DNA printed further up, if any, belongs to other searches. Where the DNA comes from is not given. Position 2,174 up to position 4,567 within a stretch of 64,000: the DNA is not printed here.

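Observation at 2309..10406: Three flavoenzyme genes side by side (secreted GMC oxidoreductase, PHBH-type FAD monooxygenase, adrenodoxin reductase-like) in a metabolically reduced parasite genome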

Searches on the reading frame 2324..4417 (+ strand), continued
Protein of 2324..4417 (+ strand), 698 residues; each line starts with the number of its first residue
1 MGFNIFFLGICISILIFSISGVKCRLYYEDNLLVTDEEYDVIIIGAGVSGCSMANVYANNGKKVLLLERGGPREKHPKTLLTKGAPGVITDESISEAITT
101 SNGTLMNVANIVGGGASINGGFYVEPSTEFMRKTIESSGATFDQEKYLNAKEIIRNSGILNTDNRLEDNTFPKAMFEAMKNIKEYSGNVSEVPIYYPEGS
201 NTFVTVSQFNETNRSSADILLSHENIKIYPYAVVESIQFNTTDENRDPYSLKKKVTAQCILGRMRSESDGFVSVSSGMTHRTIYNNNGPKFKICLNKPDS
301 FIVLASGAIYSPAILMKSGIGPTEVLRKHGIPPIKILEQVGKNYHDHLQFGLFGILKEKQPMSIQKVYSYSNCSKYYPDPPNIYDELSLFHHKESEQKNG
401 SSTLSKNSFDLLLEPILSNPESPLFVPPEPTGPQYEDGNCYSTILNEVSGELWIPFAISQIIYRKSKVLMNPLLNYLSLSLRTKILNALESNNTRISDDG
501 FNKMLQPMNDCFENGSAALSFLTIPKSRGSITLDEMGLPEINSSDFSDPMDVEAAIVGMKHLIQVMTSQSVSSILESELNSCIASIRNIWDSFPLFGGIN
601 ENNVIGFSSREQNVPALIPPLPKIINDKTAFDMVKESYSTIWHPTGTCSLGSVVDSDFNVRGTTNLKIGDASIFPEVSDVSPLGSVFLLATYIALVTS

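Call 21: find_homologous_proteins(query=P0014, max_evalue=1e-10)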
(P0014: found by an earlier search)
Query P0014 (698 aa): 31 proteins with E <= 1e-10 among 8000 candidates.
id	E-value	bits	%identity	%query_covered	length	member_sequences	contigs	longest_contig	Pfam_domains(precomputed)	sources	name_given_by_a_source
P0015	0.0e+0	1570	100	100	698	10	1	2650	PF05199.20,PF00732.26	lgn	-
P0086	0.0e+0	1437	91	97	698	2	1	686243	PF01266.31,PF05199.20,PF00732.26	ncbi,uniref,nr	ncbi:secreted glucose methanol choline like oxidoreductase [Cryptosporidium ubiquitum]|uniref:Secret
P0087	0.0e+0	1361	85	100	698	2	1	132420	PF01266.31,PF05199.20,PF00732.26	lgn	-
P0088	0.0e+0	1357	87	100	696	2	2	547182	PF01266.31,PF05199.20,PF00732.26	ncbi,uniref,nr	ncbi:signal peptide-containing protein [Cryptosporidium canis]|uniref:Signal peptide-containing prot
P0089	0.0e+0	1308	82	99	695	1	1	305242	PF05199.20,PF00732.26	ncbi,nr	ncbi:GMC oxidoreductase family protein [Cryptosporidium felis]|nr:GMC oxidoreductase family protein 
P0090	0.0e+0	1234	77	100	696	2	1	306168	PF00070.34,PF05199.20,PF00732.26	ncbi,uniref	ncbi:hypothetical protein RS030_172656 [Cryptosporidium xiaoi]|uniref:Glucose-methanol-choline oxido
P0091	0.0e+0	1214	76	100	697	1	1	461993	PF05199.20,PF00732.26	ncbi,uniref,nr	ncbi:hypothetical protein FG386_002646 [Cryptosporidium ryanae]|uniref:uncharacterized protein n=1 T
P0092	9.1e-267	905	58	100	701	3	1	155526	PF05199.20,PF00732.26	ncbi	ncbi:GMC oxidoreductase family protein [Cryptosporidium serpentis]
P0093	1.5e-23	102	26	46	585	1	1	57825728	PF05199.20,PF00732.26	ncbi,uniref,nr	ncbi:protein HOTHEAD-like isoform X1 [Canna indica]|uniref:Protein HOTHEAD-like isoform X1 n=1 Tax=C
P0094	3.7e-23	100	25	48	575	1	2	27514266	PF05199.20,PF00732.26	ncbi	ncbi:hypothetical protein ACOSP7_025694 [Xanthoceras sorbifolium]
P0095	5.5e-23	100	25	48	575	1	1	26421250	PF05199.20,PF00732.26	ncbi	ncbi:hypothetical protein ACOSQ3_026130 [Xanthoceras sorbifolium]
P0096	2.5e-22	97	26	45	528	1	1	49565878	PF05199.20,PF00732.26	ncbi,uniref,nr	ncbi:hypothetical protein BUALT_Bualt05G0063100 [Buddleja alternifolia]|uniref:Glucose-methanol-chol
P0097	4.1e-21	93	25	45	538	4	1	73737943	PF05199.20,PF00732.26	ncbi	ncbi:hypothetical protein R6Q59_013045 [Mikania micrantha]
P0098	6.8e-20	89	25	44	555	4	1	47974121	PF05199.20,PF00732.26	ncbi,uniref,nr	ncbi:hypothetical protein Vadar_026896 [Vaccinium darrowii]|uniref:Uncharacterized protein n=1 Tax=V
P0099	1.1e-19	89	25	49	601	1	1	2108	PF13450.13,PF00890.31,PF05199.20,PF00732.26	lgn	-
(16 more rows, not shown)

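Call 27: find_homologous_proteins(query=P0024, max_evalue=1e-8)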
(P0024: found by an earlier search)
Query P0024 (535 aa): 190 proteins with E <= 1e-8 among 8000 candidates; the best 120 are listed.
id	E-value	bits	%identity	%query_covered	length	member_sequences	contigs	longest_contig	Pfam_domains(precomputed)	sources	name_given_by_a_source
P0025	0.0e+0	1198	100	100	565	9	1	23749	-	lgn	-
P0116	1.5e-289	979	82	100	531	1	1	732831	-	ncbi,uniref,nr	ncbi:NADPH ferredoxin oxidoreductase [Cryptosporidium sp. chipmunk genotype I]|uniref:NADPH ferredox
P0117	5.2e-277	938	78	100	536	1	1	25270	-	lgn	-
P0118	3.4e-253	859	72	100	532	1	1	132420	-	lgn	-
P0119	2.5e-250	850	72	100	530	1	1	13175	-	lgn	-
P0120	3.9e-220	750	67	100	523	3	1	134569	-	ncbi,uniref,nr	ncbi:NADPH:ferredoxin-NADP+ reductase [Cryptosporidium canis]|uniref:NADPH:ferredoxin-NADP+ reductas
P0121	1.9e-205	702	62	99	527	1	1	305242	-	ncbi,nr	ncbi:NADP oxidoreductase [Cryptosporidium felis]|nr:NADP oxidoreductase [Cryptosporidium felis]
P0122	2.7e-153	530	52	98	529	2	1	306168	-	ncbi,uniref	ncbi:hypothetical protein RS030_172658 [Cryptosporidium xiaoi]|uniref:FAD/NAD(P)-binding domain-cont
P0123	4.4e-151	523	51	99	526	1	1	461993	PF07992.21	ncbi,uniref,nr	ncbi:hypothetical protein FG386_002648 [Cryptosporidium ryanae]|uniref:uncharacterized protein n=1 T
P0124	1.4e-115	405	42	98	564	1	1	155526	-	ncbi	ncbi:hypothetical protein ACR3K2_07530 [Cryptosporidium serpentis]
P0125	9.1e-112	393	41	98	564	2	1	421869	-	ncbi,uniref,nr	ncbi:hypothetical protein cand_023500 [Cryptosporidium andersoni]|uniref:Uncharacterized protein n=1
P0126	8.2e-27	112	40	28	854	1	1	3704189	PF07992.21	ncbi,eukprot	ncbi:UNVERIFIED_CONTAM: pyridine nucleotide-disulfide oxidoreductase domain-containing protein [Hamm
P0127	3.7e-26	110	33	34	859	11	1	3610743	PF07992.21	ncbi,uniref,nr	ncbi:pyridine nucleotide-disulfide oxidoreductase domain-containing protein [Toxoplasma gondii TgCat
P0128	1.5e-24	105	36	33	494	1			PF07992.21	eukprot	eukprot:GHVL01033618.1.p1 GENE.GHVL01033618.1~~GHVL01033618.1.p1 ORF type:complete len:495 (+),score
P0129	2.2e-24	104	33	33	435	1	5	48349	PF13450.13,PF07992.21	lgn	-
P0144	1.7e-20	92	34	27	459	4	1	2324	PF07992.21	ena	-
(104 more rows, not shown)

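Call 43: find_encoding_contigs(protein=P0086, flank=10000, max_places=1)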
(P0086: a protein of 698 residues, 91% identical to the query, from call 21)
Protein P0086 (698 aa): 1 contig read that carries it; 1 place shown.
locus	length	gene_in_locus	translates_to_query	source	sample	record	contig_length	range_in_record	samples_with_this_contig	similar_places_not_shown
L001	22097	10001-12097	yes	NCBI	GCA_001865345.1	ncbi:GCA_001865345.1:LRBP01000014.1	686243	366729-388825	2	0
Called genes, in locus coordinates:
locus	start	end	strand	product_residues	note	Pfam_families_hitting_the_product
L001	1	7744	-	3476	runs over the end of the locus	-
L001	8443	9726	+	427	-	-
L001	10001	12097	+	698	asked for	PF00732:GMC_oxred_N (faint), PF01266:DAO (weak), PF05199:GMC_oxred_C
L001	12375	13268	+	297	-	-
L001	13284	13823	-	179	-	-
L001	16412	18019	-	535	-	-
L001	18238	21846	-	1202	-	PF00675:Peptidase_M16, PF05193:Peptidase_M16_C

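Call 44: find_encoding_contigs(protein=P0089, flank=10000, max_places=1)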
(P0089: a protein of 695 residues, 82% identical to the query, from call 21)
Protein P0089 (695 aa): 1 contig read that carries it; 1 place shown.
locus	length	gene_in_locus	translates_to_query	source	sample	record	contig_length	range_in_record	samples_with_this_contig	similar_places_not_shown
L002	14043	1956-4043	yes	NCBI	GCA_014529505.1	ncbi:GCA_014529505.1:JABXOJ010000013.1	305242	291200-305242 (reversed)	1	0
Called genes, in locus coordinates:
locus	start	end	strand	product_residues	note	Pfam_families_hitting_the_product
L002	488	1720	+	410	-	-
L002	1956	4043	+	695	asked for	PF00732:GMC_oxred_N (weak), PF05199:GMC_oxred_C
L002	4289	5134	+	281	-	-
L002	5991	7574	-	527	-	-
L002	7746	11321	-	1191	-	PF00675:Peptidase_M16, PF05193:Peptidase_M16_C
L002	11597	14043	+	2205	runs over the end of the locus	PF00439:Bromodomain, PF00856:SET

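Call 45: find_encoding_contigs(protein=P0091, flank=10000, max_places=1)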
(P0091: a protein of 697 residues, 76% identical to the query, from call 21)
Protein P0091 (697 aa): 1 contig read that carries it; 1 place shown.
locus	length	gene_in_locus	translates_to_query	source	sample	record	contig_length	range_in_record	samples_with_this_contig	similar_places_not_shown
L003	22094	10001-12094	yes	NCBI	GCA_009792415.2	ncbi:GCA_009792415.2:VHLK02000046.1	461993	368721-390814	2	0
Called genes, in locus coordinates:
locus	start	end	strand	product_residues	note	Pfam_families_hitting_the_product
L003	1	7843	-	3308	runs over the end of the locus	-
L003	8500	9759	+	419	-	-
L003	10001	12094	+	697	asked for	PF00732:GMC_oxred_N (weak), PF05199:GMC_oxred_C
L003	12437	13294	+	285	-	-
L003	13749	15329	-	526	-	PF07992:Pyr_redox_2 (faint)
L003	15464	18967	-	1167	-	PF00675:Peptidase_M16, PF05193:Peptidase_M16_C (faint)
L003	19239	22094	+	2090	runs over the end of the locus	PF00439:Bromodomain, PF13771:zf-HC5HC2H (weak), PF00856:SET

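Call 46: find_encoding_contigs(protein=P0042, flank=10000, max_places=1)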
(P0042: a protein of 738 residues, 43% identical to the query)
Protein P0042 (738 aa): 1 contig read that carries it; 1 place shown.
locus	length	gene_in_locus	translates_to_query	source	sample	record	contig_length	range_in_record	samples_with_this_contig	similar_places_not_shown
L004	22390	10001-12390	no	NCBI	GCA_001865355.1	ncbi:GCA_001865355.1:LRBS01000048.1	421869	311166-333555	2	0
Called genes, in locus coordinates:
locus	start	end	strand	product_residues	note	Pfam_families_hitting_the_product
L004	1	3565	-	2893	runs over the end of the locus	-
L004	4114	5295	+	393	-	-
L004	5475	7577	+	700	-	PF00732:GMC_oxred_N (weak), PF05199:GMC_oxred_C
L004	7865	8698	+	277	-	-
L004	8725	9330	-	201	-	-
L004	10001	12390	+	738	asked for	PF01494:FAD_binding_3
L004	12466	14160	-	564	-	-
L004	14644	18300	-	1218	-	PF00675:Peptidase_M16, PF05193:Peptidase_M16_C (weak)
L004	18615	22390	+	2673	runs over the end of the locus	PF00628:PHD (faint), PF00439:Bromodomain, PF00856:SET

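Call 47: find_encoding_contigs(protein=P0092, flank=10000, max_places=1)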
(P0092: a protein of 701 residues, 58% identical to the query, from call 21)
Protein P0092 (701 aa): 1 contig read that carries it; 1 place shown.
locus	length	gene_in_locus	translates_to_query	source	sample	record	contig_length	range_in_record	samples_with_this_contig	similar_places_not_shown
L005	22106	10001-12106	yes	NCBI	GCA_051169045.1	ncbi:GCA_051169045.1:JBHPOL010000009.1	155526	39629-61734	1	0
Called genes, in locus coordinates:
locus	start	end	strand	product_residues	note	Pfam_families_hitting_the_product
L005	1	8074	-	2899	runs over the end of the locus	-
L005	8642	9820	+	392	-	-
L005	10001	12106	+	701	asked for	PF00732:GMC_oxred_N (weak), PF05199:GMC_oxred_C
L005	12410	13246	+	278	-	-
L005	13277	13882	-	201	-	-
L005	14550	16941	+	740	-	PF01494:FAD_binding_3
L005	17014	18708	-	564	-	-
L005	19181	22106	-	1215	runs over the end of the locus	PF00675:Peptidase_M16, PF05193:Peptidase_M16_C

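Call 48: find_encoding_contigs(protein=P0039, flank=10000, max_places=1)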
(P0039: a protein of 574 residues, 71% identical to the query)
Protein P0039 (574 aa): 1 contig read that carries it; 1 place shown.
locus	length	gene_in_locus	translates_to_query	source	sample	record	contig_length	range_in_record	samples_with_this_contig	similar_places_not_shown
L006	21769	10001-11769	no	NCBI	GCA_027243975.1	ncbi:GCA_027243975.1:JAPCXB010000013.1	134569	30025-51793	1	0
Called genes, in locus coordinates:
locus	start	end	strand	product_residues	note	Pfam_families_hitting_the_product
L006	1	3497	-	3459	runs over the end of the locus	-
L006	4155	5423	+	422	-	-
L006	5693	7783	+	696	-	PF00732:GMC_oxred_N (faint), PF01266:DAO (weak), PF05199:GMC_oxred_C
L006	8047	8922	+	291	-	-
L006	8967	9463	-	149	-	-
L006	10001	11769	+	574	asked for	PF01494:FAD_binding_3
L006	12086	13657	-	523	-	-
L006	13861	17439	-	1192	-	PF00675:Peptidase_M16, PF05193:Peptidase_M16_C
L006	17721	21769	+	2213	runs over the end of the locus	PF00439:Bromodomain, PF13771:zf-HC5HC2H (weak), PF00856:SET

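Call 49: find_encoding_contigs(protein=P0090, flank=10000, max_places=1)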
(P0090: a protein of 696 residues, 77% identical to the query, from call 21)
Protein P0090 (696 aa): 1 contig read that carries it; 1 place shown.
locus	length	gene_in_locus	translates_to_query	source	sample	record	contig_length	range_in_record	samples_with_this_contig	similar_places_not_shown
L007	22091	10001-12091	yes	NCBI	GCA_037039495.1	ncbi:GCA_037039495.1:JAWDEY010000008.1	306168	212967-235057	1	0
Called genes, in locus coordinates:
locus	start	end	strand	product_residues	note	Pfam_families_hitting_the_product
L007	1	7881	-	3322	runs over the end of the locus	-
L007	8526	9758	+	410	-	-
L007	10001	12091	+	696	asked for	PF00070:Pyr_redox (faint), PF00732:GMC_oxred_N (weak), PF05199:GMC_oxred_C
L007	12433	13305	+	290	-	-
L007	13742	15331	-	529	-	-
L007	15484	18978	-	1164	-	PF00675:Peptidase_M16, PF05193:Peptidase_M16_C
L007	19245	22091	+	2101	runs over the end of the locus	PF00439:Bromodomain, PF00856:SET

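Call 51: search_protein_representatives(alignment_id=A1)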
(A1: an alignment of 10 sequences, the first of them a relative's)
Query: 10 sequences, 629 profile positions. Proteins with E-value up to 0.001 (for the whole library): 36360; up to 1e-10: 15832; up to 1e-30: 3524. The best 150 are listed.
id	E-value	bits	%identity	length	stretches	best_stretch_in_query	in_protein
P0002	1.6e-244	829.9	-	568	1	4-567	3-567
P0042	3.2e-238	809.1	-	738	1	4-626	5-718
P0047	9.3e-209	711.7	-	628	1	1-626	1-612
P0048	9.8e-205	698.5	-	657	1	6-626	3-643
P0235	1.3e-160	552.7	-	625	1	6-625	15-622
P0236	2.5e-156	538.5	-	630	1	7-624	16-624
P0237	5.9e-155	534.0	-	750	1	5-623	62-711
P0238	1.5e-153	529.4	-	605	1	9-624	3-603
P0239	2.0e-151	522.4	-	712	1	9-623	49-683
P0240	8.6e-151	520.3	-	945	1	2-626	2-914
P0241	3.2e-149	515.1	-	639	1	7-624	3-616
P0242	5.2e-149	514.4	-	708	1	7-621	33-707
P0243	4.0e-146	504.9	-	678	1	6-622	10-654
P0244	6.5e-146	504.1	-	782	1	7-626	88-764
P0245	1.0e-145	503.5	-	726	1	5-623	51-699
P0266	3.0e-133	462.3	-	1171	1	9-623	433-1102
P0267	4.5e-133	461.7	-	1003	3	172-533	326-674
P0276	1.1e-128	447.2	-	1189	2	165-625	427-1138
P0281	3.6e-127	442.2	-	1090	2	178-534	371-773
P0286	1.2e-125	437.2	-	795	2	178-626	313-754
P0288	1.0e-124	434.1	-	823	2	102-626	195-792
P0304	3.0e-120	419.4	-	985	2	7-551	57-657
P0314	2.5e-118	413.0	-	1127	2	141-533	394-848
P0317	7.0e-118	411.5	-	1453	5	166-312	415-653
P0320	1.6e-117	410.4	-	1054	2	74-625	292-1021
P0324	1.6e-115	403.8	-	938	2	110-625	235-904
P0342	8.6e-111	388.1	-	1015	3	139-503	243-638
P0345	1.5e-109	384.0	-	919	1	9-623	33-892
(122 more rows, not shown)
